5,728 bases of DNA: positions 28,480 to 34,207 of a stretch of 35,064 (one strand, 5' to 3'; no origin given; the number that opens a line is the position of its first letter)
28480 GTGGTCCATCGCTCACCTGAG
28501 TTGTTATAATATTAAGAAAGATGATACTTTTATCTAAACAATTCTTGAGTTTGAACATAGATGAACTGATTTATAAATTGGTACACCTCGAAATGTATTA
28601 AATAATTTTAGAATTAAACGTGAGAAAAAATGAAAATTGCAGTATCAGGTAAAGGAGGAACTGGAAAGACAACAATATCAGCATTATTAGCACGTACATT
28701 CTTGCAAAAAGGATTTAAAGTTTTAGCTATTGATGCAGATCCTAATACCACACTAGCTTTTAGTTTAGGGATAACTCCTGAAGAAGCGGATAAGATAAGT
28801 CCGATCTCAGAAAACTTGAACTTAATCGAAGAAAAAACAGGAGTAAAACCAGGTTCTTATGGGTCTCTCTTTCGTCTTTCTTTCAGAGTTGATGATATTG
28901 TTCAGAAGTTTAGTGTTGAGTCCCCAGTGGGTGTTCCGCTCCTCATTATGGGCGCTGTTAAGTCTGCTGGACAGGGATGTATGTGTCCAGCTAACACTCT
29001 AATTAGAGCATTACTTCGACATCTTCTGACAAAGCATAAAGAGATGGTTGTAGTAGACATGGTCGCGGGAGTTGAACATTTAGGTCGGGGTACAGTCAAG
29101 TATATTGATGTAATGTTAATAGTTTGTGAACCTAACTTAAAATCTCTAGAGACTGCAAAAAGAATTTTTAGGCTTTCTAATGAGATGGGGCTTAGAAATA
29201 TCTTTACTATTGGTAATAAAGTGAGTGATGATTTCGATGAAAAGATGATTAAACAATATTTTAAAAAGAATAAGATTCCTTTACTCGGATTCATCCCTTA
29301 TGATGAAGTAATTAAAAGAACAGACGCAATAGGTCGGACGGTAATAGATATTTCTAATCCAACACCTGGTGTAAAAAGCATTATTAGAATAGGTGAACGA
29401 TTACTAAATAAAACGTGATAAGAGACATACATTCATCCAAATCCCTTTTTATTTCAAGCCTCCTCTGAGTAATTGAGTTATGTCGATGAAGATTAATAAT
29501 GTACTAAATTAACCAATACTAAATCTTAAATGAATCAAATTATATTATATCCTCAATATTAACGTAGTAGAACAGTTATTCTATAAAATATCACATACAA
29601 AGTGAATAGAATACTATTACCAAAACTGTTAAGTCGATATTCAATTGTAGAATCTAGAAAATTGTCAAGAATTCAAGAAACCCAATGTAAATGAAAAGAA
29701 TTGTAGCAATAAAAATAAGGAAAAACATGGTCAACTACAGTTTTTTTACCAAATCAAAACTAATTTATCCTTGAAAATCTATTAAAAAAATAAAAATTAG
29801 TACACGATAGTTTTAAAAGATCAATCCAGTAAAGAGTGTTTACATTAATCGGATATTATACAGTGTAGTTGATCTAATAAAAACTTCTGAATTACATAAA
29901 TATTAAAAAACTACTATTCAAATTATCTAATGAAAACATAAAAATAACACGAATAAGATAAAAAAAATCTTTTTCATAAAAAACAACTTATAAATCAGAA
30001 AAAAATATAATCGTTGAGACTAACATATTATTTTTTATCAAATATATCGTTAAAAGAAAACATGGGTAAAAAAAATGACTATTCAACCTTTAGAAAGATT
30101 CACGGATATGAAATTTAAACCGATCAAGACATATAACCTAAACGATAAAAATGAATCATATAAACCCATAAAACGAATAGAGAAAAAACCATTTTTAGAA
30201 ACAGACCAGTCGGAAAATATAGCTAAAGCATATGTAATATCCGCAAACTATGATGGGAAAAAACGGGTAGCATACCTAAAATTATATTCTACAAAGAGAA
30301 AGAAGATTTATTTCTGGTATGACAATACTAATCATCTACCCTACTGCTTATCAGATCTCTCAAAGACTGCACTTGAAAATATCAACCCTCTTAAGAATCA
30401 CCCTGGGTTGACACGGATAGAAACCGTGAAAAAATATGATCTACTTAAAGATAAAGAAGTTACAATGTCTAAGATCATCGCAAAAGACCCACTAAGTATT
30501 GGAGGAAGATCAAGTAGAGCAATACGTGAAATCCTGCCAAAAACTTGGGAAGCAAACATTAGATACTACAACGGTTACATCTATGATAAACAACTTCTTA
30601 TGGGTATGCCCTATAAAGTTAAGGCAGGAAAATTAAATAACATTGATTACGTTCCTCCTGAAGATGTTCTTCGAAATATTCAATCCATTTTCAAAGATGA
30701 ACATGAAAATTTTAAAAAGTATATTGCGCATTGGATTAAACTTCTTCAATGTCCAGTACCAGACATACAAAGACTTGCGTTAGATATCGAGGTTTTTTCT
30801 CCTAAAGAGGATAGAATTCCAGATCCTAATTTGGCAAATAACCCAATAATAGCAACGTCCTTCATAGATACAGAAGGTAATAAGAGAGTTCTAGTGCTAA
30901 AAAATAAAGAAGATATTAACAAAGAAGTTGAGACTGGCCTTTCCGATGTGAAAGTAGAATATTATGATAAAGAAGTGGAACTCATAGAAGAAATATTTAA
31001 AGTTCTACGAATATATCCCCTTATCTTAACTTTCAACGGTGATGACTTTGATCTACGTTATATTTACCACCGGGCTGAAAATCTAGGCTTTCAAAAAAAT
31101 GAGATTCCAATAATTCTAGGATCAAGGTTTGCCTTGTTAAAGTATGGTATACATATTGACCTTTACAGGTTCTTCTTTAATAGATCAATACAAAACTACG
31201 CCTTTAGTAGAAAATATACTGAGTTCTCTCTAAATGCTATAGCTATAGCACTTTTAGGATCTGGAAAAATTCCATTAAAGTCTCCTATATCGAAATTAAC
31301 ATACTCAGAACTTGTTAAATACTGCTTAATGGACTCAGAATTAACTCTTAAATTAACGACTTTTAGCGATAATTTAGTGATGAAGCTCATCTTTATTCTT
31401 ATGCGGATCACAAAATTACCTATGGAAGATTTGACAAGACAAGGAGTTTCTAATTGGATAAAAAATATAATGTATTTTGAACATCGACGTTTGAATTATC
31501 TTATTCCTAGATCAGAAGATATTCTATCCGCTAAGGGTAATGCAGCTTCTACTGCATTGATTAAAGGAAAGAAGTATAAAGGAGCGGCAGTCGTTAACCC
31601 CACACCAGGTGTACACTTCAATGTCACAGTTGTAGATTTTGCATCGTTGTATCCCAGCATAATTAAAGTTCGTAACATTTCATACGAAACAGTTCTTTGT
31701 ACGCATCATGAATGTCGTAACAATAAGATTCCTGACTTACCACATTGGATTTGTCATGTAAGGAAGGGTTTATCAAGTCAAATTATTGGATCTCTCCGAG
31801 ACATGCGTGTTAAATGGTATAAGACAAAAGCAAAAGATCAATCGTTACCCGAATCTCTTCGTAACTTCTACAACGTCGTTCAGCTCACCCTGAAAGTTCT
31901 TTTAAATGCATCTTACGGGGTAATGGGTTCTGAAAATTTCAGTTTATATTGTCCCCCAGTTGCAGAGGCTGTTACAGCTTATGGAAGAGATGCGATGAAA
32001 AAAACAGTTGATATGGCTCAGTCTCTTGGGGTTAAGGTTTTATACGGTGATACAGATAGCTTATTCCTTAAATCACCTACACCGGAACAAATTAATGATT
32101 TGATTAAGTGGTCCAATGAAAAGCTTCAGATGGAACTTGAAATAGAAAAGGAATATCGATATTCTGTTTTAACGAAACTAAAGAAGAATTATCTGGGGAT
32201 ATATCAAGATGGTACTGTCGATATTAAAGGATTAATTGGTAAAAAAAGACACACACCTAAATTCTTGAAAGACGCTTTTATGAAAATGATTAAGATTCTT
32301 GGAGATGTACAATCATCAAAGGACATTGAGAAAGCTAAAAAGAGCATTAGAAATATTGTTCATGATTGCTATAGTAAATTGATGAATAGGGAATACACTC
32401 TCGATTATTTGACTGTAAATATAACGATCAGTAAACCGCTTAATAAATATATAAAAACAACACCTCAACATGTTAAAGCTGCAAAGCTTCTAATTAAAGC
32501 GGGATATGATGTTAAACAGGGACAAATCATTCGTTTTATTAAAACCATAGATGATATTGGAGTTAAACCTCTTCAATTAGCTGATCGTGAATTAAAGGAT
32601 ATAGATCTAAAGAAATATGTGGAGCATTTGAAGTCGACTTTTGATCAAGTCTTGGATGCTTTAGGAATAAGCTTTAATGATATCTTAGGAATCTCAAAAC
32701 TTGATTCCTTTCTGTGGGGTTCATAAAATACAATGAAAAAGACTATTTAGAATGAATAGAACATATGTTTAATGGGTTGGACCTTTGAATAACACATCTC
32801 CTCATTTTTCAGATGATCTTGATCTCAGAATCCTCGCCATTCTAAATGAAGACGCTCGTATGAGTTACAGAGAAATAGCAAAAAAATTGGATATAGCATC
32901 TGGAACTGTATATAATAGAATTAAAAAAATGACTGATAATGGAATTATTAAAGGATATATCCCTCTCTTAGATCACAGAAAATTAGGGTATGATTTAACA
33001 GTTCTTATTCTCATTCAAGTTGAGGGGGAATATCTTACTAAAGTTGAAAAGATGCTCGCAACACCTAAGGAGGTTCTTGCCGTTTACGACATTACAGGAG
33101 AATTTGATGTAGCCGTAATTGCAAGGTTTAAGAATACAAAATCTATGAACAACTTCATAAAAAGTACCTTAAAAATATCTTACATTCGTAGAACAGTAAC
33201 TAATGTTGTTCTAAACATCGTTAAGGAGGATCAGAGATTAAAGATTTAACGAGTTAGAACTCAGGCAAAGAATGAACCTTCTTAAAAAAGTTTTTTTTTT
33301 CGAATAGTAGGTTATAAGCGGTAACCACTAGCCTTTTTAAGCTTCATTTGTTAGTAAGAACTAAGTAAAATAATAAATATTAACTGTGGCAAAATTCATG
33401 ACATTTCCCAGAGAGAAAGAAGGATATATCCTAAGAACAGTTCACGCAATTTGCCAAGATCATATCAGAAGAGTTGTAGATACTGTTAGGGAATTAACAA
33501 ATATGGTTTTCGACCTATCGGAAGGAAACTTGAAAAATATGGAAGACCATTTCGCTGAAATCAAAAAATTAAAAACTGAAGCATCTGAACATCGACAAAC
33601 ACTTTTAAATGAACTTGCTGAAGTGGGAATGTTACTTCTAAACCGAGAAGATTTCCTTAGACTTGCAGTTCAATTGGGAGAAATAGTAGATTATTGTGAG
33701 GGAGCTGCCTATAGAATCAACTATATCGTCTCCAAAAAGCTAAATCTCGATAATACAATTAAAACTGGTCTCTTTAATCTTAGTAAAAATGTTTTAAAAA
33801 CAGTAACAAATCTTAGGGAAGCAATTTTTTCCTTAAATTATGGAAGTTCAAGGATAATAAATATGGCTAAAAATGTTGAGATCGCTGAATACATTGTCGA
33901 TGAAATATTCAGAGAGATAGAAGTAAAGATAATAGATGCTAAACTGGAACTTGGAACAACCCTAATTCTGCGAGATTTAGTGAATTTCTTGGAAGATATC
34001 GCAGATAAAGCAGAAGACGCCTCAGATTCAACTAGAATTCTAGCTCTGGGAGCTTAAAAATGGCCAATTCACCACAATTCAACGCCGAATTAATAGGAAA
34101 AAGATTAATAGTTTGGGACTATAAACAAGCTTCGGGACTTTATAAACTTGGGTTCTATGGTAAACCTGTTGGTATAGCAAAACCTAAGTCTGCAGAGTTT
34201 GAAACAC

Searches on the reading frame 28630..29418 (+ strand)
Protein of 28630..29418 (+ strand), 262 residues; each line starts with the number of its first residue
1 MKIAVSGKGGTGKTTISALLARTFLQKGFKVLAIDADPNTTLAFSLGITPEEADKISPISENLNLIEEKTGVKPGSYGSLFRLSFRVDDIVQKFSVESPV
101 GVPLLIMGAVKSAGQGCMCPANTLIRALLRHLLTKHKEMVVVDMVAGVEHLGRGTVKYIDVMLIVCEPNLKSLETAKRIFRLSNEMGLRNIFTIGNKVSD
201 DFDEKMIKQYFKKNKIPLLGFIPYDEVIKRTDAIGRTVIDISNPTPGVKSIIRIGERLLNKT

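Call 9: search_protein_families(library=pfam, proteins=[window:28630-29418:+])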
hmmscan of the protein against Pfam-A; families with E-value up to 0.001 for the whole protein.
window:28630-29418:+ (262 aa): 8 families
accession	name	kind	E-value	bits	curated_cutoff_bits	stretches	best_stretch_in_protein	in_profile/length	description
PF01656.29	CbiA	-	9e-22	77.8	25.4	1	3-235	2-122/125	CobQ/CobB/MinD/ParA nucleotide binding domain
PF00142.24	Fer4_NifH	-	2.1e-11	44.3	25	2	1-40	1-40/271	4Fe-4S iron sulfur cluster binding proteins, NifH/frxC family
PF13614.12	AAA_31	-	5.5e-11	43.2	27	1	7-55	9-57/177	AAA domain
PF10609.15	ParA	-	3.2e-10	40.3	27.1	1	5-37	9-41/246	NUBPL iron-transfer P-loop NTPase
PF02374.21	ArsA_ATPase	-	1.9e-09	37.6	24.3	1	3-67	4-66/305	Anion-transporting ATPase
PF06564.18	CBP_BcsQ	-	7.3e-07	29.4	21.3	1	4-48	5-50/234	Cellulose biosynthesis protein BcsQ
PF16575.11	CLP1_P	-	5.4e-05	23.5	26.6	0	7-39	1-33/188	mRNA cleavage and polyadenylation factor CLP1 P-loop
PF20720.3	nSTAND3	-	0.00014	22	27.2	1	4-39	21-55/155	Novel STAND NTPase 3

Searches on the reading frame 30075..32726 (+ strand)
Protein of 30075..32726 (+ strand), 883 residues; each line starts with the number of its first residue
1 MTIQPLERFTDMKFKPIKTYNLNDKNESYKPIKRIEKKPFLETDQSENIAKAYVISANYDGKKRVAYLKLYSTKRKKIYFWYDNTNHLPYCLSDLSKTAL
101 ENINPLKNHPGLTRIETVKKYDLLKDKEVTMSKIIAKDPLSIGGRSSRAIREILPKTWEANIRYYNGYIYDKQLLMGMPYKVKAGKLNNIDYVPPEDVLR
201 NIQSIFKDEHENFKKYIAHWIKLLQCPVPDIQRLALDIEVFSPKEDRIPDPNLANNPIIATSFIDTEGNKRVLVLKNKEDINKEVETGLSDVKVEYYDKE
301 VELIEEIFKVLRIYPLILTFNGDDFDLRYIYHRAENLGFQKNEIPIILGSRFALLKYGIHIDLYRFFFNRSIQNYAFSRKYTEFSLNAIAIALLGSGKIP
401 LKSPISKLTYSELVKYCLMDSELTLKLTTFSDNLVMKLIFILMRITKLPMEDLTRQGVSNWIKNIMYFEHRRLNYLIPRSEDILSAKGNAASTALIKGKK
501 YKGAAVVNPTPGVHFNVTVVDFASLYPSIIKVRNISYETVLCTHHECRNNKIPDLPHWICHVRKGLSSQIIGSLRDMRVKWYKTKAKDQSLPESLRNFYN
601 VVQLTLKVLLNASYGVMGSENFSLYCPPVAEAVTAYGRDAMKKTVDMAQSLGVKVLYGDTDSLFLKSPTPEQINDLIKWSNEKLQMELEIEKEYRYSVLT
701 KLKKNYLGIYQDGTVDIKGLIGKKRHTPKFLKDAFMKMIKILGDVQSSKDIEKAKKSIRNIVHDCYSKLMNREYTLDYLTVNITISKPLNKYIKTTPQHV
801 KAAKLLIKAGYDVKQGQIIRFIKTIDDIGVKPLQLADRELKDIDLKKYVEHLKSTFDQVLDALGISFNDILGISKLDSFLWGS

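Call 9: search_protein_families(library=pfam, proteins=[window:30075-32726:+])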
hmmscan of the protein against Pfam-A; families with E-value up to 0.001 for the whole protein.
window:30075-32726:+ (883 aa): 3 families
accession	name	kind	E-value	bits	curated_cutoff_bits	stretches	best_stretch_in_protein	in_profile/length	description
PF00136.26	DNA_pol_B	-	3.6e-51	174.8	23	1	450-859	3-449/453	DNA polymerase family B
PF03104.25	DNA_pol_B_exo1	-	1.7e-19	70.6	23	1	156-339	2-184/242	DNA polymerase family B, exonuclease domain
PF13482.12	RNase_H_2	-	0.00053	20.4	22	0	295-390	39-110/165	RNase_H superfamily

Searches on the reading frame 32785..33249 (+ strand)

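Call 9: search_protein_families(library=pfam, proteins=[window:32785-33249:+])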
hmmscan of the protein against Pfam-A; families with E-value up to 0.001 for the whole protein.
window:32785-33249:+ (154 aa): 12 families
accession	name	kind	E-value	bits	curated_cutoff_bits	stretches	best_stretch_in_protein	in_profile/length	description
PF13412.12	HTH_24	-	2e-16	59.7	21.9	1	10-56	2-48/48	Winged helix-turn-helix DNA-binding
PF13404.12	HTH_AsnC-type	-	2e-14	53.5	27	1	10-49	2-41/42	AsnC-type helix-turn-helix domain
PF01037.27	AsnC_trans_reg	-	1e-13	51.4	25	1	75-144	1-72/73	Lrp/AsnC ligand binding domain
PF12840.13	HTH_20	-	2e-08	34.5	27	1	9-56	2-49/51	Helix-turn-helix domain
PF13384.12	HTH_23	-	2.3e-06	27.7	24.6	1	12-53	4-45/50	Homeodomain-like domain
PF01047.28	MarR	-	8.3e-06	26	24.6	1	14-56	6-48/59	MarR family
PF08279.18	HTH_11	-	1.3e-05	25.4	25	1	15-69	4-54/55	HTH domain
PF22482.2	AsnC_trans_reg_3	-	1.7e-05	25.3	24.4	1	79-150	11-90/95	PF0864 C-terminal dimeric alpha+beta barrel domain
PF08281.18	Sigma70_r4_2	-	3.2e-05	23.9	25.7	1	26-47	27-48/54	Sigma-70, region 4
PF09339.16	HTH_IclR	-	0.00028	21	22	1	14-55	6-48/52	IclR helix-turn-helix domain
PF22451.2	NirdL-like_HTH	-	0.00034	20.6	27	0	28-55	19-46/47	Siroheme decarboxylase NirDL-like HTH domain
PF13551.12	HTH_29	-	0.00071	20.1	28.1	0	15-63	1-46/64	Winged helix-turn helix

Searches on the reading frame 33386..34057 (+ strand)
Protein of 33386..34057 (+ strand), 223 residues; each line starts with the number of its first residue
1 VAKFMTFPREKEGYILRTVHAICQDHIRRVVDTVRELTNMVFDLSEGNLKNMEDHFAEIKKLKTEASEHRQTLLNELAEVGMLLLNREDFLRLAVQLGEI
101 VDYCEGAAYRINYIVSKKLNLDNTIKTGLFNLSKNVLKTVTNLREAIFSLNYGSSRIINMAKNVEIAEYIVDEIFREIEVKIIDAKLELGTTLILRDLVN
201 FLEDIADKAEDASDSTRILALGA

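Call 9: search_protein_families(library=pfam, proteins=[window:33386-34057:+])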
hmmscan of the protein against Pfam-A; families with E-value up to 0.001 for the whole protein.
window:33386-34057:+ (223 aa): 1 family
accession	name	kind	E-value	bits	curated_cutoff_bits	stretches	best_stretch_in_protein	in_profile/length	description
PF01865.21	PhoU_div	-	5.5e-19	68.8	24.4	1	23-220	13-212/214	Protein of unknown function DUF47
